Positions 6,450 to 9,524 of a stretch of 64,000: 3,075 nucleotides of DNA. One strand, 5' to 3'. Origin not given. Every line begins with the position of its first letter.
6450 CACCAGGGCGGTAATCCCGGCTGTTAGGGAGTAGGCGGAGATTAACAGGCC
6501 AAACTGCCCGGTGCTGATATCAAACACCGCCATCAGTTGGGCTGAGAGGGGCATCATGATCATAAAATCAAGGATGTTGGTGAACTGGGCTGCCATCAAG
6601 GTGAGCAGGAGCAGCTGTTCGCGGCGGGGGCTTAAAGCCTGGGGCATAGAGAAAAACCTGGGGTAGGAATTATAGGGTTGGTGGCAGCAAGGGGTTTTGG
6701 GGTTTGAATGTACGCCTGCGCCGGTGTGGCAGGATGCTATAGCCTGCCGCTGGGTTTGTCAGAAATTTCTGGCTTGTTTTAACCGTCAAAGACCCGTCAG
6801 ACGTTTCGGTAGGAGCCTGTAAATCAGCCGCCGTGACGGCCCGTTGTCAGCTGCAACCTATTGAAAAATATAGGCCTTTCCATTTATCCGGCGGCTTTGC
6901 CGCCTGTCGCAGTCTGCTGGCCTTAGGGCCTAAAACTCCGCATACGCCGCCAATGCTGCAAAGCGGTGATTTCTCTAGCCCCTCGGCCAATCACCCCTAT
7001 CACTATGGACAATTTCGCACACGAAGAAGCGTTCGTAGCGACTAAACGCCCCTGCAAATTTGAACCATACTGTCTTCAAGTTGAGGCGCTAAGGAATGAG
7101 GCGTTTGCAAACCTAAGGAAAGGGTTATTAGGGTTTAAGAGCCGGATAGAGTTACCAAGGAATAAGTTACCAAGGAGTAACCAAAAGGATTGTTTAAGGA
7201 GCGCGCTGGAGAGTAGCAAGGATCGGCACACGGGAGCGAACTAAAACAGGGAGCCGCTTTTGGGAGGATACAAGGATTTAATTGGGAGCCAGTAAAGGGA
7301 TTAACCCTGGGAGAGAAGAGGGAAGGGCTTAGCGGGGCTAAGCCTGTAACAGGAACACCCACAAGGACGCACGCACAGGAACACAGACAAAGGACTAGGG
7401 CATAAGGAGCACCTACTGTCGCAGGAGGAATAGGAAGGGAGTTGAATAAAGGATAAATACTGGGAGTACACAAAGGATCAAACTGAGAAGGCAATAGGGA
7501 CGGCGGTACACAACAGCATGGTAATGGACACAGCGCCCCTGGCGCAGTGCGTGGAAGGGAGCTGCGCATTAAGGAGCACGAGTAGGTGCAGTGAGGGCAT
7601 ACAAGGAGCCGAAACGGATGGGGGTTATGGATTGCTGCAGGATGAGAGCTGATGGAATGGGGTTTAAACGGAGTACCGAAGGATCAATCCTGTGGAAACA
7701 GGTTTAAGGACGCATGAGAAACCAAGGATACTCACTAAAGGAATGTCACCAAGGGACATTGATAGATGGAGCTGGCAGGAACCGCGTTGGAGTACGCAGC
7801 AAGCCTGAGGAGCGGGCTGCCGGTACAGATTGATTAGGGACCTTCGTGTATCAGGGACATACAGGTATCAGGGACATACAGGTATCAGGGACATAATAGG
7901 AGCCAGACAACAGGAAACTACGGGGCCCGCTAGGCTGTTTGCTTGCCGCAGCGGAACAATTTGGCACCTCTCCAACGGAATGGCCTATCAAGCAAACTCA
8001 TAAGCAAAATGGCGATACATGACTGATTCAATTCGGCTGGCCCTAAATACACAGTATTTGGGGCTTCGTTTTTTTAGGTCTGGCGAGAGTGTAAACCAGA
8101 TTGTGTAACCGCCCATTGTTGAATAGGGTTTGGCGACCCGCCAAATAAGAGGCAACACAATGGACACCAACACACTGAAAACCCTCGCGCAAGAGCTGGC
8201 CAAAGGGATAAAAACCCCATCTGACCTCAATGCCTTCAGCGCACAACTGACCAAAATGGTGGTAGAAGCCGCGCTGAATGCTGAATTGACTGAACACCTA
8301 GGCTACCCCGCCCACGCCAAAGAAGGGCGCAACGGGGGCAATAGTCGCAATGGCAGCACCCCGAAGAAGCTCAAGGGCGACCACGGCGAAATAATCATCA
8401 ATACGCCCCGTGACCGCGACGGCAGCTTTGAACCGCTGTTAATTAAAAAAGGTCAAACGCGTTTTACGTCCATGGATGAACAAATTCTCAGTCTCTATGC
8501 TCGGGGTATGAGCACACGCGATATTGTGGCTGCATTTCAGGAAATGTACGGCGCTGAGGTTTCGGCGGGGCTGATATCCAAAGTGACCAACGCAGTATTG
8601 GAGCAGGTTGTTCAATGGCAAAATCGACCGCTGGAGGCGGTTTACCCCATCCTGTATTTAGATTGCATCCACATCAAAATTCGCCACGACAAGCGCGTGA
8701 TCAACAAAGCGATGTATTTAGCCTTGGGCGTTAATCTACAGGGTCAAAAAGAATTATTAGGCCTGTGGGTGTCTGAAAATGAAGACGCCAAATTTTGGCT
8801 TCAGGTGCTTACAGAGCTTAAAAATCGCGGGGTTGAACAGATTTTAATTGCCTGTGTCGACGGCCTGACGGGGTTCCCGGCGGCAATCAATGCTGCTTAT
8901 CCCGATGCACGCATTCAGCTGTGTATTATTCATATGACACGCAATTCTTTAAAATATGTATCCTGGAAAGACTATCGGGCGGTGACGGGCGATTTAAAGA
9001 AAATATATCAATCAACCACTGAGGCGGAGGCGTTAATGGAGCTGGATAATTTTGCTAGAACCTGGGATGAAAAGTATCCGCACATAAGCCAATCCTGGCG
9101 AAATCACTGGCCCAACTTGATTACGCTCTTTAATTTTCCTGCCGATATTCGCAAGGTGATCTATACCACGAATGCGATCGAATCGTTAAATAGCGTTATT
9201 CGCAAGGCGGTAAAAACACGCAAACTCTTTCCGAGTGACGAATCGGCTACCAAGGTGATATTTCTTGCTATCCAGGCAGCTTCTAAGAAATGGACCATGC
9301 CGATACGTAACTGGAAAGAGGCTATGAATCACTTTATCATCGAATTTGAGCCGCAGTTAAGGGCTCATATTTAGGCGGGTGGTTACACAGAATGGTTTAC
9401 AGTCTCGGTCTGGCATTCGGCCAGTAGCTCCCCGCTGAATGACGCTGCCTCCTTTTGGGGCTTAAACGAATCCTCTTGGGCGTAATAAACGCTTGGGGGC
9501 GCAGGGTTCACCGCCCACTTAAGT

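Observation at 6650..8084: Giant GGA-motif RNA: a candidate CsrB/RsmZ-type CsrA sponge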

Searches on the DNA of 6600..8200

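Call 5: search_rna_families(source=window, start=6600, end=8200, threshold=evalue, max_evalue=10, show_alignments=3)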
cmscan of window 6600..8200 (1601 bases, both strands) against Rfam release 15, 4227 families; matches with E-value up to 10: 1.
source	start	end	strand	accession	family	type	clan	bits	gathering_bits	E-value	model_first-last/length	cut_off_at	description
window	7403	7512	-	RF02150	MESTIT1_3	Gene; lncRNA;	-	15.8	60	2.1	1-99/99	no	MEST intronic transcript 1, antisense RNA conserved region 3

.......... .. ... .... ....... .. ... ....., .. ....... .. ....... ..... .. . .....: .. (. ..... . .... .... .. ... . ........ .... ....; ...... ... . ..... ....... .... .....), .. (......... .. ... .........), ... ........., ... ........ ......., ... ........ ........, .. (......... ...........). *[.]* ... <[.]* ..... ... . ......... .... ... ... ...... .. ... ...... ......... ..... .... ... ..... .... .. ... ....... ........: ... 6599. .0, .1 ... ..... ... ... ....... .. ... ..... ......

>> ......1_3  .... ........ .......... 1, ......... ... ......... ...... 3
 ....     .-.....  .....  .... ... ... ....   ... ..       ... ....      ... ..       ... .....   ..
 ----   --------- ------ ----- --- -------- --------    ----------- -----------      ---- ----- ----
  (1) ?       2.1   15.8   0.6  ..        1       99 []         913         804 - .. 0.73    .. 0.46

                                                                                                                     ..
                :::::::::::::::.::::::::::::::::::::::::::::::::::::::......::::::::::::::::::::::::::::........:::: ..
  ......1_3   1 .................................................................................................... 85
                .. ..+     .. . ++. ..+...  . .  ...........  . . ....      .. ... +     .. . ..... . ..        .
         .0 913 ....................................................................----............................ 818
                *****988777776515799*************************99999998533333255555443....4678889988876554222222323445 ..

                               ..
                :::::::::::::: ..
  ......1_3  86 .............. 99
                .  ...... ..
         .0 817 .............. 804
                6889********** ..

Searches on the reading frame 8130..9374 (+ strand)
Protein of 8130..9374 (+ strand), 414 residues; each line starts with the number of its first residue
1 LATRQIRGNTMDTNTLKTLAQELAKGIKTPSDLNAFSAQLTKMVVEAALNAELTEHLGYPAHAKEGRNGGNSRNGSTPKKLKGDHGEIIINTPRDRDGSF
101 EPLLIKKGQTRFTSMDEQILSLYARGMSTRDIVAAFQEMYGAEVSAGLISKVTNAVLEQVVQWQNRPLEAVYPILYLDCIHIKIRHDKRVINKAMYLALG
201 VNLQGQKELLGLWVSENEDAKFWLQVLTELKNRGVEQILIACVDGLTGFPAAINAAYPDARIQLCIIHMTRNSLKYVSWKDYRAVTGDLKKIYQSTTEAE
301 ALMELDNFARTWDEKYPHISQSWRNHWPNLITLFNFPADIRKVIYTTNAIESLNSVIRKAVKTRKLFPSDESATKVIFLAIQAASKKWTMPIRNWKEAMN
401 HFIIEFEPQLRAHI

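Call 10: search_protein_families(library=pfam, proteins=[window:8130-9374:+])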
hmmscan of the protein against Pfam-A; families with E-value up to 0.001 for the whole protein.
window:8130-9374:+ (414 aa): 2 families
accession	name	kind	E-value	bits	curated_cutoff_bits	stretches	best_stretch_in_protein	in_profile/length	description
PF00872.24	Transposase_mut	-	5.6e-116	388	21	1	22-389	11-377/379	Transposase, Mutator family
PF10551.15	MULE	-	2.4e-07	31.5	27.6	1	192-272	14-99/99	MULE transposase domain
